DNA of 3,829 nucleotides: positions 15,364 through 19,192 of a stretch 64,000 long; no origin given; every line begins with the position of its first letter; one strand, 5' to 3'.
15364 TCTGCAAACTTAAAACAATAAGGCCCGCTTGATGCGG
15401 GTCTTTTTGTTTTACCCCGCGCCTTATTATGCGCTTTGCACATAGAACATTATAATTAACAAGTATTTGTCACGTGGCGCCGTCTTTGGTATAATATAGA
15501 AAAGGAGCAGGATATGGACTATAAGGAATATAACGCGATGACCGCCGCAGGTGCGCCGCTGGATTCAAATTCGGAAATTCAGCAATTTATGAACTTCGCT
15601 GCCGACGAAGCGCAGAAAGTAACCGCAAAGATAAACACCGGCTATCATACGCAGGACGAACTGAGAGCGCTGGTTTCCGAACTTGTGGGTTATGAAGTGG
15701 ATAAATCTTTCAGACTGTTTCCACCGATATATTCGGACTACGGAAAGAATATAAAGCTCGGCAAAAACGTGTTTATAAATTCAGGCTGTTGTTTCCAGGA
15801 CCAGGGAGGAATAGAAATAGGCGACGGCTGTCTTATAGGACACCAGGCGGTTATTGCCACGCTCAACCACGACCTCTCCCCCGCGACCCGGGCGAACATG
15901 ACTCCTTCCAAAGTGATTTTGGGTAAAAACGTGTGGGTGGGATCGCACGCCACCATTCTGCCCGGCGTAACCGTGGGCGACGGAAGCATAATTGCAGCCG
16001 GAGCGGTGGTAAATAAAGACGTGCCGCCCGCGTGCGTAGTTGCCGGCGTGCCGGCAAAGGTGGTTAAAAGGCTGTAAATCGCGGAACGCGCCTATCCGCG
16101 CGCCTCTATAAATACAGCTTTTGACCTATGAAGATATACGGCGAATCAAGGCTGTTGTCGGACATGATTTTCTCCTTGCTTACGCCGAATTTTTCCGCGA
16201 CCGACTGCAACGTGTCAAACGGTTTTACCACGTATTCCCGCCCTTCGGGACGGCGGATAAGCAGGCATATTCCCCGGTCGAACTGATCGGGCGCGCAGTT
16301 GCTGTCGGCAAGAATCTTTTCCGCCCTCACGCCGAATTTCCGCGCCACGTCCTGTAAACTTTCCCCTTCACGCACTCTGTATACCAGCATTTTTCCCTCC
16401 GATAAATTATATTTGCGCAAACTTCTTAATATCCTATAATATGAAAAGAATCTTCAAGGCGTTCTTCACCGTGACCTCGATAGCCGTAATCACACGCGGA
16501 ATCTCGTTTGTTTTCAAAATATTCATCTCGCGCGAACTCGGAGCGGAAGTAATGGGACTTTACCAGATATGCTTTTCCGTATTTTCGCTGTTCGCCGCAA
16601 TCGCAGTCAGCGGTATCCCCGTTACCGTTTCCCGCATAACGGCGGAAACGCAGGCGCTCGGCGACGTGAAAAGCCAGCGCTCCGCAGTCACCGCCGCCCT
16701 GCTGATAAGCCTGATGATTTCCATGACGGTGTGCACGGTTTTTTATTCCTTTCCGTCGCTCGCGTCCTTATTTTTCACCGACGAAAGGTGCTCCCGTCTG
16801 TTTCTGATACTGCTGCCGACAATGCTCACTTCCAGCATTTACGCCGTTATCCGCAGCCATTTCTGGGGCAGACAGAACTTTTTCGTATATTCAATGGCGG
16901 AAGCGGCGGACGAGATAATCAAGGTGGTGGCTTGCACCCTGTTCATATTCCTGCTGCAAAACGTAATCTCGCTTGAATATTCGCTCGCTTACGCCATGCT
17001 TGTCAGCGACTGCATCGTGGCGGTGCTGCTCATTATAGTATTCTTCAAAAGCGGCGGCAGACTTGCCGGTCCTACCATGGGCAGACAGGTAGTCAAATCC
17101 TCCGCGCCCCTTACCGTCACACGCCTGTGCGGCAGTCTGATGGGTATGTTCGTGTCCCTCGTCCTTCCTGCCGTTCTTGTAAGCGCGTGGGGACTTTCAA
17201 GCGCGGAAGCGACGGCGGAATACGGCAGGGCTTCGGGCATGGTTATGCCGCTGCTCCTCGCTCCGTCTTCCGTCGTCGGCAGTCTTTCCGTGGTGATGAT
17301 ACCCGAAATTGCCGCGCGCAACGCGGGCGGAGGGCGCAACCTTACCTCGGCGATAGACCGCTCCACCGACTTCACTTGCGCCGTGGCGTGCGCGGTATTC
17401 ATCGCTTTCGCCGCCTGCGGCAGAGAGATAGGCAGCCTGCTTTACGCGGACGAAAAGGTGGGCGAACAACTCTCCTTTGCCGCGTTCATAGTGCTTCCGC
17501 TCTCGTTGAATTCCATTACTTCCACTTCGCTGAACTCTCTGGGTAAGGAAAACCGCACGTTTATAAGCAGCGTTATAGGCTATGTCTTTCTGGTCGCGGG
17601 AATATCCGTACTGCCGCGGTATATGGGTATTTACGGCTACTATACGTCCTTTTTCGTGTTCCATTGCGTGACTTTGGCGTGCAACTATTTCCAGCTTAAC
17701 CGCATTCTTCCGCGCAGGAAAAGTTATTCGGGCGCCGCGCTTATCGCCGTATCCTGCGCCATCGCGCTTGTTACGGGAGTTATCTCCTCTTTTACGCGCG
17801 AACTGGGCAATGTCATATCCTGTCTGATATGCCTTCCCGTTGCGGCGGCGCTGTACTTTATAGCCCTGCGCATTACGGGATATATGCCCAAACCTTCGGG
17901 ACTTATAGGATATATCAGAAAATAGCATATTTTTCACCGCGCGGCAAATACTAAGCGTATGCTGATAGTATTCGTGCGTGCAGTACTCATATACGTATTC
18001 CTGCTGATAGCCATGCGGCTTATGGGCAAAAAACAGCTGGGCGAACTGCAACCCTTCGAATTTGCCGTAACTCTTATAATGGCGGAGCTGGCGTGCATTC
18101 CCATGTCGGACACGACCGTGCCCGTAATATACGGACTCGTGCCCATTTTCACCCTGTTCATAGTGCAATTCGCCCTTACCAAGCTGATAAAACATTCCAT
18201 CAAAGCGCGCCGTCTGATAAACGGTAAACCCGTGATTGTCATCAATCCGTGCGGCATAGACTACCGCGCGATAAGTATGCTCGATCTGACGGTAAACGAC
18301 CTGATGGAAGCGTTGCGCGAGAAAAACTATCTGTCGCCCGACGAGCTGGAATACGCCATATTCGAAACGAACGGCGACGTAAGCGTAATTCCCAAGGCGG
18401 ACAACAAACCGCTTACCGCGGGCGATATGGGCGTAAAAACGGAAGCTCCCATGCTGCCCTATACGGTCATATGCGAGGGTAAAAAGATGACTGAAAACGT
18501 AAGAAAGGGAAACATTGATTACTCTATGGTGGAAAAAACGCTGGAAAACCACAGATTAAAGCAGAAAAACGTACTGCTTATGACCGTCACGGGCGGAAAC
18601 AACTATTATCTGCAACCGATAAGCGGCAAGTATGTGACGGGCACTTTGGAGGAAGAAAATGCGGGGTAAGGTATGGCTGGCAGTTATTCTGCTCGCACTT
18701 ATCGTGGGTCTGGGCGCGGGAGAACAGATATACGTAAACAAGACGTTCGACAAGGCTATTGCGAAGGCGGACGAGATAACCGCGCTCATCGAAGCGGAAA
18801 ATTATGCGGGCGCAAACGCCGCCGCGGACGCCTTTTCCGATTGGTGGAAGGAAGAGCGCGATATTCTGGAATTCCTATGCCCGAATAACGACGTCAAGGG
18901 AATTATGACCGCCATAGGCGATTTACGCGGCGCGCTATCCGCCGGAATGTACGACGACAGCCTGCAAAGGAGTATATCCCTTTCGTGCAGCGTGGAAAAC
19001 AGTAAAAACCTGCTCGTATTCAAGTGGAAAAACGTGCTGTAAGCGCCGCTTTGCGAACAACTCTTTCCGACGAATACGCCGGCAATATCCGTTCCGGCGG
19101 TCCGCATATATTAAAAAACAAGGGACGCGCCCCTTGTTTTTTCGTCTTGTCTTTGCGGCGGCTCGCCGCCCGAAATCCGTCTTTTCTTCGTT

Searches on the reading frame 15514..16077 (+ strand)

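Call 38: search_protein_families(library=ncbifam, proteins=[window:15514-16077:+], max_evalue=0.001)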
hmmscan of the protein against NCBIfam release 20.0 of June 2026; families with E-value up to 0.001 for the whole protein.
window:15514-16077:+ (187 aa): 45 families (the best 25 are shown)
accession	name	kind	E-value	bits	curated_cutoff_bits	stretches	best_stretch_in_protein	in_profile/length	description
NF007499.0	PRK10092.1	equivalog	1.5e-31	109.6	314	1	40-187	35-183/183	maltose O-acetyltransferase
NF007076.0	PRK09527.1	equivalog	5.2e-29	101.1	347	1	50-186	47-184/203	galactoside O-acetyltransferase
NF007797.0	PRK10502.1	subfamily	2.3e-21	76.2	192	1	41-185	34-177/183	WcaF family extracellular polysaccharide biosynthesis acetyltransferase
NF007240.0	PRK09677.1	equivalog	6e-20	71.5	243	1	120-186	118-183/192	putative lipopolysaccharide biosynthesis O-acetyl transferase WbbJ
TIGR03308.1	phn_thr-fam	hypoth_equivalog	1.8e-19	70.4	201.65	1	130-186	105-161/204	phosphonate metabolim protein, transferase hexapeptide repeat family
TIGR03570.1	NeuD_NnaD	subfamily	1.5e-18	67.1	160.8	1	77-182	97-202/202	NeuD/PglB/VioB family sugar acetyltransferase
NF033468.1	stregram_VatI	exception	2e-17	63.7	415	1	133-186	112-165/208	streptogramin A O-acetyltransferase Vat(I)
NF000490.1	chloram_CatB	equivalog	2.5e-17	62.9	350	1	122-186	99-163/210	type B chloramphenicol O-acetyltransferase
NF000311.1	Vat_ABCDEFH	equivalog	9.3e-17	61.3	300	1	133-186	110-163/201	Vat family streptogramin A O-acetyltransferase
NF058585.1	HptprglPActTf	PfamEq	1.3e-16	60.6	300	1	133-185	106-158/172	heptaprenylglyceryl phosphate O-acetyltransferase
TIGR03532.1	DapD_Ac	equivalog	2.4e-16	60.1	231.75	1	83-186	120-213/231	2,3,4,5-tetrahydropyridine-2,6-dicarboxylate N-acetyltransferase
NF000504.1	stregram_VatH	exception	3.1e-16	59.9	475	1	77-186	62-170/216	streptogramin A O-acetyltransferase Vat(H)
NF038307.1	EPS_acetyl_HpsU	equivalog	1e-15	57.8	305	1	44-183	36-174/178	hormogonium polysaccharide biosynthesis acetyltransferase HpsU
NF041874.1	EPS_EpsC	equivalog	6.8e-15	55.2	150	1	78-186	66-166/168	serine O-acetyltransferase EpsC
TIGR04008.1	WcaF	equivalog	7.8e-15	55.2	326.3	1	50-185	42-176/180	colanic acid biosynthesis acetyltransferase WcaF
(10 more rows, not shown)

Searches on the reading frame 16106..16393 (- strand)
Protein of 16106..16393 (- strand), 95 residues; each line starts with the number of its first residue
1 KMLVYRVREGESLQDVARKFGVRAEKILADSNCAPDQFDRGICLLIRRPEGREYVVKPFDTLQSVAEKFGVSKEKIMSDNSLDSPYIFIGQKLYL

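Call 87: search_protein_families(library=pfam, proteins=[window:16106-16393:-], max_evalue=0.01)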
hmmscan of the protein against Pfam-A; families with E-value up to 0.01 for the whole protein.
window:16106-16393:- (95 aa): 9 families
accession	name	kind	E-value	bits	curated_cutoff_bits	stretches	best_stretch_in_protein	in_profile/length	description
PF01476.26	LysM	-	3.5e-20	72.1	20.9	2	54-94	1-41/43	LysM domain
PF23473.1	LysM3_LYK4_5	-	3.6e-12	46.6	29.3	2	54-88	5-39/48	LYK4/5 LysM3 domain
PF23462.1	LysM3_NFP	-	2.9e-06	28.1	28.1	1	54-81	5-32/48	NFP LysM3 domain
PF23446.1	LysM1_NFP_LYK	-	6.2e-06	27.4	36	0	58-85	14-41/60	NFP/LYK LysM1 domain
PF23577.1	LysM_RLK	-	6e-05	23.4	27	0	5-31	3-28/44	LysM domain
PF04545.22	Sigma70_r4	-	0.0023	17.8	24.1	0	61-77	22-38/50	Sigma-70, region 4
PF19187.6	HTH_PafC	-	0.004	17.4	32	0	7-32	15-40/115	PafC helix-turn-helix domain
PF22310.2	NMB0315_dom_I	-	0.0045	17.7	27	0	6-28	7-29/83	NMB0315-like, domain I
PF13542.12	HTH_Tnp_ISL3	-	0.0098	15.8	27.4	0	4-22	21-38/51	Helix-turn-helix domain of transposase family ISL3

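Call 92: search_protein_families(library=ncbifam, proteins=[window:16106-16393:-], max_evalue=0.001)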
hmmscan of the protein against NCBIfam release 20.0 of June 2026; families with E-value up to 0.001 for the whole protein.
window:16106-16393:- (95 aa): 8 families
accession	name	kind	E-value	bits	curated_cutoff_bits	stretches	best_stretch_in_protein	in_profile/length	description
NF008050.0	PRK10783.1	equivalog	2.1e-08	32.9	508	1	51-94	343-386/457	murein transglycosylase D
NF050804.1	CellDivDipMCaul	equivalog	1.8e-06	27.1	900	1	4-94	135-228/634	cell division endopeptidase DipM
TIGR02907.1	spore_VI_D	equivalog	1.4e-05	24.8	169.85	0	54-95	302-343/344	stage VI sporulation protein D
TIGR02899.1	spore_safA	subfamily_domain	4.3e-05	23.4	67.85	0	57-92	2-39/44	SafA/ExsA family spore coat assembly protein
NF010495.0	PRK13914.1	equivalog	6.6e-05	22.1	647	1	54-93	202-241/481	invasion associated endopeptidase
NF042931.1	SAG1386_EF1546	equivalog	7.5e-05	22.9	80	0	50-94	108-156/158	SAG1386/EF1546 family surface-associated protein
NF047755.1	LIC_10271_M23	exception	9.4e-05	22.3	180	0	52-80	25-53/207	LIC_10271 family cell wall hydrolase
NF041208.1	celldiv_DipM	equivalog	0.00024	20.4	740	0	51-93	183-225/419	cell division endopeptidase DipM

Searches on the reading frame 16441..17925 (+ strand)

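Call 30: search_protein_families(library=pfam, proteins=[window:16441-17925:+], max_evalue=0.00001)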
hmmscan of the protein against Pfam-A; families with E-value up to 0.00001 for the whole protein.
window:16441-17925:+ (494 aa): 1 family
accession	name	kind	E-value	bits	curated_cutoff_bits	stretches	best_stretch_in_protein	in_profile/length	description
PF01943.22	Polysacc_synt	-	1.7e-16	60.9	28.2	1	7-290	4-270/274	Polysaccharide biosynthesis protein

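Call 38: search_protein_families(library=ncbifam, proteins=[window:16441-17925:+], max_evalue=0.001)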
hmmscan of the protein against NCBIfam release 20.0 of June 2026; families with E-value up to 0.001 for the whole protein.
window:16441-17925:+ (494 aa): 1 family
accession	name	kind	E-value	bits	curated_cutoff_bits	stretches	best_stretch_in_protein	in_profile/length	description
TIGR02900.1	spore_V_B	equivalog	1.6e-59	202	372.3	1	6-473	3-486/488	stage V sporulation protein B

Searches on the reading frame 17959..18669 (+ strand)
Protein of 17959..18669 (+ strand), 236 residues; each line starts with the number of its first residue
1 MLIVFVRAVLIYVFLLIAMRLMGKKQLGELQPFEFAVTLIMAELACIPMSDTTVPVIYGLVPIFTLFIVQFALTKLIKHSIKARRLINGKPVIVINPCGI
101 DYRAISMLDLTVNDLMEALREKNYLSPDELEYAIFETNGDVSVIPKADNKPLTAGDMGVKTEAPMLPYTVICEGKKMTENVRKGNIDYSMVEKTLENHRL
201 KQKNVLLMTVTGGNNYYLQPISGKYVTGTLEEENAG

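Call 30: search_protein_families(library=pfam, proteins=[window:17959-18669:+], max_evalue=0.00001)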
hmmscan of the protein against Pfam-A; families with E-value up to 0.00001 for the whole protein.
window:17959-18669:+ (236 aa): 1 family
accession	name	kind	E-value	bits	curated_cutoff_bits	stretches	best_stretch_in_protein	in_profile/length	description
PF04239.17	DUF421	-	1.7e-27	95.9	23.6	1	79-210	2-128/129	YetF C-terminal domain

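Call 38: search_protein_families(library=ncbifam, proteins=[window:17959-18669:+], max_evalue=0.001)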
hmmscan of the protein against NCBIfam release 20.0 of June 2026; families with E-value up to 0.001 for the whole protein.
window:17959-18669:+ (236 aa): 0 families

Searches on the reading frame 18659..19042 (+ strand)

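Call 38: search_protein_families(library=ncbifam, proteins=[window:18659-19042:+], max_evalue=0.001)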
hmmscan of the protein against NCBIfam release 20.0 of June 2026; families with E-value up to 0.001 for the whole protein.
window:18659-19042:+ (127 aa): 0 families

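Call 87: search_protein_families(library=pfam, proteins=[window:18659-19042:+], max_evalue=0.01)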
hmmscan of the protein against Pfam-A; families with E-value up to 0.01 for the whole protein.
window:18659-19042:+ (127 aa): 1 family
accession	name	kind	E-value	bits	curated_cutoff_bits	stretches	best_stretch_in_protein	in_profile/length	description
PF14276.11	DUF4363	-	1.3e-12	48.1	27.5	1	21-126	2-107/107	Domain of unknown function (DUF4363)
